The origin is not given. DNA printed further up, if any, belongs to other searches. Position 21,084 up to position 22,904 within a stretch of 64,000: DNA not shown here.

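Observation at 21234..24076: Extracytoplasmic flavinylation electron-transfer module in an organism otherwise lacking respiratory genes in this window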

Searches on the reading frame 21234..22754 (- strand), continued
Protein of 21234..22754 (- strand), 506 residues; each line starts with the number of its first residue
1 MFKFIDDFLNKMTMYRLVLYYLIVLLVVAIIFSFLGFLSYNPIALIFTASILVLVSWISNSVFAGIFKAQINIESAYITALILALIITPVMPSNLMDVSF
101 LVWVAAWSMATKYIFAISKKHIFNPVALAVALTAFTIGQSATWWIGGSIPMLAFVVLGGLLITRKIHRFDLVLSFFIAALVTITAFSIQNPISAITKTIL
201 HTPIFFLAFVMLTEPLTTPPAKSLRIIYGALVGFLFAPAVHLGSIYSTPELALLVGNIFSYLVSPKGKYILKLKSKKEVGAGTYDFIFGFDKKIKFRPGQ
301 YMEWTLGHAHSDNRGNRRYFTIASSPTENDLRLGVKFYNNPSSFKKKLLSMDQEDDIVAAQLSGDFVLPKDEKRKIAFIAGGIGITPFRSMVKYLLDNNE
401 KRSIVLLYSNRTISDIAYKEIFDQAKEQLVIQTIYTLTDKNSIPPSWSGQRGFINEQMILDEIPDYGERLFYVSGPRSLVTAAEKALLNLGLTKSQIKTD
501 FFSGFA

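Call 25: find_related_loci(query=window:21234-22754:-, collection=genome_contigs, flank=6000)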
Query window:21234-22754:- (506 aa) in genome_contigs; peptide patterns used: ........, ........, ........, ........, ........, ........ (x = any residue, [..] = any of these).
599 stretches matched a pattern (row limit reached: there are more); 549 encode a relative of the query (tblastn E <= 1e-3); the best 80 are kept; 80 distinct loci.
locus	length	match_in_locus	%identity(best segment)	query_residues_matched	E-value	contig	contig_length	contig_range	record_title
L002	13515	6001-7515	61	3-506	0e+0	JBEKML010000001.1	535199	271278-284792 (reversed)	MAG: Minisyncoccia bacterium isolate SPRUCE 393 SPRUCE_393_1, whole genome shotgun sequence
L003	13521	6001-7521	62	1-506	0e+0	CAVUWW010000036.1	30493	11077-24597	MAG: uncultured bacterium isolate MFD01112.bin.2.16 genome assembly, contig: contig_69345, whole genome shotgun sequence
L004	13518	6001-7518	60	1-506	0e+0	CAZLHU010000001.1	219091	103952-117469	MAG TPA_asm: uncultured Candidatus Saccharibacteria bacterium isolate binchicken_co3_595 genome assembly, contig: NODE_6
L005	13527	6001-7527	61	1-505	0e+0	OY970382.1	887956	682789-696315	MAG: uncultured bacterium isolate MFD03726.bin.c.5 genome assembly, chromosome: 1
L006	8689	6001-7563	61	1-506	0e+0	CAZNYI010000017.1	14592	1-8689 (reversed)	MAG TPA_asm: uncultured Candidatus Saccharibacteria bacterium isolate binchicken_co54_413 genome assembly, contig: NODE_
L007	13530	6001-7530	61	1-505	0e+0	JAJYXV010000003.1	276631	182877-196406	MAG: bacterium isolate FK3.bin69 NODE_32_length_276631_cov_1.910421, whole genome shotgun sequence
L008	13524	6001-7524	59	1-505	0e+0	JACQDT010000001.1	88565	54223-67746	MAG: Candidatus Azambacteria bacterium isolate NC_groundwater_1002_Pr1_S-0.65um_50_11 Montesol18_Sp65_coassembly_scaffol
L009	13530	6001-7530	59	1-506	0e+0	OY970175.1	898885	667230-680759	MAG: uncultured bacterium isolate MFD03726.bin.c.4 genome assembly, chromosome: 1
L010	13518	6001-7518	56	1-506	0e+0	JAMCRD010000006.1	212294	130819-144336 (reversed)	MAG: Patescibacteria group bacterium isolate FK_Sedi_A_Bin.288 NODE_41_length_212294_cov_11.3304, whole genome shotgun s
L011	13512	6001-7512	58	3-506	0e+0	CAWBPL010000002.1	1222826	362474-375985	MAG: Candidatus Gottesmanbacteria bacterium isolate MFD01476.bin.2.135 genome assembly, contig: contig_74641, whole geno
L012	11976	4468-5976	57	3-506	0e+0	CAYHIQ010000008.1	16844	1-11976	MAG TPA_asm: uncultured Candidatus Saccharibacteria bacterium isolate ERP119705_co13_441 genome assembly, contig: NODE_4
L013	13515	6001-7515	57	1-506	0e+0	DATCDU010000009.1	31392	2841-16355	MAG TPA_asm: Candidatus Paceibacterota bacterium isolate SMAG_U7734 k141_7957, whole genome shotgun sequence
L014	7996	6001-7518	58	1-506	0e+0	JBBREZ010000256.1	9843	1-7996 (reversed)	MAG: Caldilineales bacterium isolate Co_metawrap_2541 Cmw_2541_k141_11701367_length_9843_cov_8.9934, whole genome shotgu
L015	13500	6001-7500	57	1-506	0e+0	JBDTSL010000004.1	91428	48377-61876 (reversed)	MAG: Candidatus Doudnabacteria bacterium isolate cluster3_bin.27 NODE_437_length_91428_cov_9.060773, whole genome shotgu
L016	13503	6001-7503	56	5-506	0e+0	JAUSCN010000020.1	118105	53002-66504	MAG: bacterium isolate E14_concoct.bin.140 E14_k141_115733, whole genome shotgun sequence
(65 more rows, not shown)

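Call 28: predict_structure(alignment_id=A1)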
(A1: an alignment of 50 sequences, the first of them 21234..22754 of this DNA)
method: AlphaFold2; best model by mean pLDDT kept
length: 506 residues; sequences in the alignment: 50
mean_pLDDT: 87.9   pTM: 0.75
mean pLDDT of the five models: 87.9, 86.6, 86.4, 86.3, 84.1
residues with pLDDT >= 90: 280; 70-90: 205; 50-70: 17; < 50: 4
segments of 3 or more residues with pLDDT < 50: 503-506
pLDDT, mean of each block of 10 residues (from residue 1): 71 84 96 93 96 95 83 86 93 91 92 76 84 78 84 93 87 95 88 89 90 83 89 86 66 89 78 94 93 85 82 78 92 89 89 89 84 95 94 97 96 93 96 94 88 93 95 90 94 91 45
secondary structure, 60 per line:
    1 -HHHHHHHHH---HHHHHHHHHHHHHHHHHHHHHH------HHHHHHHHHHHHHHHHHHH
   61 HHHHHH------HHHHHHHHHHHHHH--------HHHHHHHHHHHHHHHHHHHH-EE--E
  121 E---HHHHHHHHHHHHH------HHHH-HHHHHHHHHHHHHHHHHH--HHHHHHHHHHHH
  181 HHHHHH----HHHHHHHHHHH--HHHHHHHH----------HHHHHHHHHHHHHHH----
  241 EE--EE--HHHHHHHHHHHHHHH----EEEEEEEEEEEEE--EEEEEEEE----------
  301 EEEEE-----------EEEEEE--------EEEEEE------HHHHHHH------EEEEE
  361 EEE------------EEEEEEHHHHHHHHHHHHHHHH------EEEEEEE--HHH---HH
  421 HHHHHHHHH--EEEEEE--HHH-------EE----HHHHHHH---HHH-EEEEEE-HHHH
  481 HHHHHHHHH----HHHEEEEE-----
elements in order: H2-10 H14-35 H42-66 H73-86 H95-114 H125-137 H144-147 H149-166 H169-186 H191-201 H204-211 H222-236 H249-263 E268-280 E283-290 E301-305 E317-322 E331-336 H343-349 E356-363 E376-381 H382-397 E404-410 H419-429 E432-437 H456-462 E470-475 H477-489 E497-501
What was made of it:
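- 21234..22754 (-): Gene for the 506-aa fusion protein (NqrB/RnfD-like membrane domain plus FNR-like domain). It overlaps the apbE stop by 8 nt. AF2 model with pLDDT 87.9 and pTM 0.75 (call 28).
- On NOX / ferric reductase / MsrQ-like transmembrane di-haem conduits (PF01794): The model has ten helices (call 28).
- Topology: ten helices (call 28) with the NAD(P)H domain necessarily cytoplasmic put loop 138-143 outside.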

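Call 33: fold_search(model_id=the predicted structure, library=pdb)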
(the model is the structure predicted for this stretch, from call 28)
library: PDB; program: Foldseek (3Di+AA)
matches with E <= 10: 1358; with E <= 0.001: 332
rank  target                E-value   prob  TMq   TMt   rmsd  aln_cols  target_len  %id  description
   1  6o0a                  2.9e-17  1.00  0.43  0.55  12.1       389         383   16  Crystal structure of flavohemoglobin from Malassezia yamatoensis with bound FAD and heme determined by iron SAD phasing (released 2019-03-06)
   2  7qty                  1.7e-16  1.00  0.43  0.75   2.9       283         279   20  X-ray structure of FAD domain of NqrF of Klebsiella pneumoniae (released 2022-02-09)
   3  1gvh                  1.9e-16  1.00  0.43  0.54   6.7       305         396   16  The X-ray structure of ferric Escherichia coli flavohemoglobin reveals an unespected geometry of the distal heme pocket (released 2002-08-06)
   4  5ogx                  2.6e-16  1.00  0.43  0.63   2.3       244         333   20  Crystal structure of Amycolatopsis cytochrome P450 reductase GcoB. (released 2018-07-04)
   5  7qu3                  7.9e-16  1.00  0.43  0.74   3.2       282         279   20  X-ray structure of FAD domain of NqrF of Pseudomonas aeruginosa (released 2022-02-09)
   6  4wqm                  8.3e-16  1.00  0.40  0.60   3.5       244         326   21  Structure of the toluene 4-monooxygenase NADH oxidoreductase T4moF, K270S K271S variant (released 2015-09-09)
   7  4g1v                  8.8e-16  1.00  0.44  0.54  11.7       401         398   15  X-ray structure of yeast flavohemoglobin (released 2012-11-14)
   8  4eh1_B                1.0e-15  1.00  0.41  0.83   3.0       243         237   19  Crystal Structure of the Flavohem-like-FAD/NAD Binding Domain of Nitric Oxide Dioxygenase from Vibrio cholerae O1 biov (released 2012-04-25)
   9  2r6h_D                1.1e-15  1.00  0.42  0.72   4.2       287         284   20  Crystal structure of the domain comprising the NAD binding and the FAD binding regions of the NADH:ubiquinone oxidored (released 2007-09-11)
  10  7qu5                  1.3e-15  1.00  0.43  0.75   3.2       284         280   20  X-ray structure of FAD domain of NqrF of Pseudomonas aeruginosa (released 2022-02-09)
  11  2r6h_C                1.9e-15  1.00  0.41  0.70   5.2       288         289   21  Crystal structure of the domain comprising the NAD binding and the FAD binding regions of the NADH:ubiquinone oxidored (released 2007-09-11)
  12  8ad4_A                2.6e-15  1.00  0.42  0.73   3.8       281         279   21  X-ray structure of NqrF(129-408)of Vibrio cholerae in complex with NADH (released 2023-07-12)
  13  7c3a_C                2.6e-15  1.00  0.40  0.60   3.4       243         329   18  Ferredoxin reductase in carbazole 1,9a-dioxygenase (released 2021-05-26)
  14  8ad3_A                2.8e-15  1.00  0.41  0.72   5.0       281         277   22  X-ray structure of NqrF(129-408)of Vibrio cholerae variant F406A (released 2023-07-12)
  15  8ad5_A                3.8e-15  1.00  0.41  0.73   3.8       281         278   21  X-ray structure of NqrF(129-408)of Vibrio cholerae variant F406A (released 2023-07-12)
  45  7c3b_C                7.1e-14  1.00  0.40  0.59   3.3       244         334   18  Ferredoxin reductase in carbazole 1,9a-dioxygenase (FAD apo form) (released 2021-05-26)
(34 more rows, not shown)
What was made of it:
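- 21237..21953 (-): FNR-like FAD/NAD(P)H domain (aa 268-506), cytoplasmic electron input. Foldseek hit 7qty with TMt 0.75 (call 33).
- Foldseek lists S. pneumoniae NOX for the full-length model (E 1.4e-14, but rmsd 17 A; call 33).
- Tried and rejected: Full-length Foldseek search: dominated by the FNR domain and uninformative for the membrane part (call 33).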

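Call 52: find_encoding_contigs(protein=P0002, flank=8000, max_places=3)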
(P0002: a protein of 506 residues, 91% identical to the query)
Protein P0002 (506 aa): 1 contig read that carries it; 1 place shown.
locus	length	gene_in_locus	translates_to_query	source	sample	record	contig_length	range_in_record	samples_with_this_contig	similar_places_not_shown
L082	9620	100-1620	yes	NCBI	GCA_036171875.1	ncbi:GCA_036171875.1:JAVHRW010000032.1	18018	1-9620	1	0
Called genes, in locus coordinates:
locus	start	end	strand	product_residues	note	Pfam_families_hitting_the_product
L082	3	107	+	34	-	?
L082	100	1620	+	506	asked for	PF03116:NQR2_RnfD_RnfE, PF00175:NAD_binding_1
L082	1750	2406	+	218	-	PF14360:PAP2_C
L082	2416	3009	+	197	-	PF09335:VTT_dom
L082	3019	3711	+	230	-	PF13641:Glyco_tranf_2_3 (weak), PF00535:Glycos_transf_2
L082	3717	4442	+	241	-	PF00535:Glycos_transf_2, PF10111:Glyco_tranf_2_2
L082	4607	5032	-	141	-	-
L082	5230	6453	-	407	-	PF12704:MacB_PCD, PF02687:FtsX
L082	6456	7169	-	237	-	PF00005:ABC_tran, PF02463:SMC_N (weak)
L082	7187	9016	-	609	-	PF25973:BSH_CzcB (faint), PF25917:BSH_RND, PF25990:Beta-barrel_YknX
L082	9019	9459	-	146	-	-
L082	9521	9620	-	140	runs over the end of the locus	-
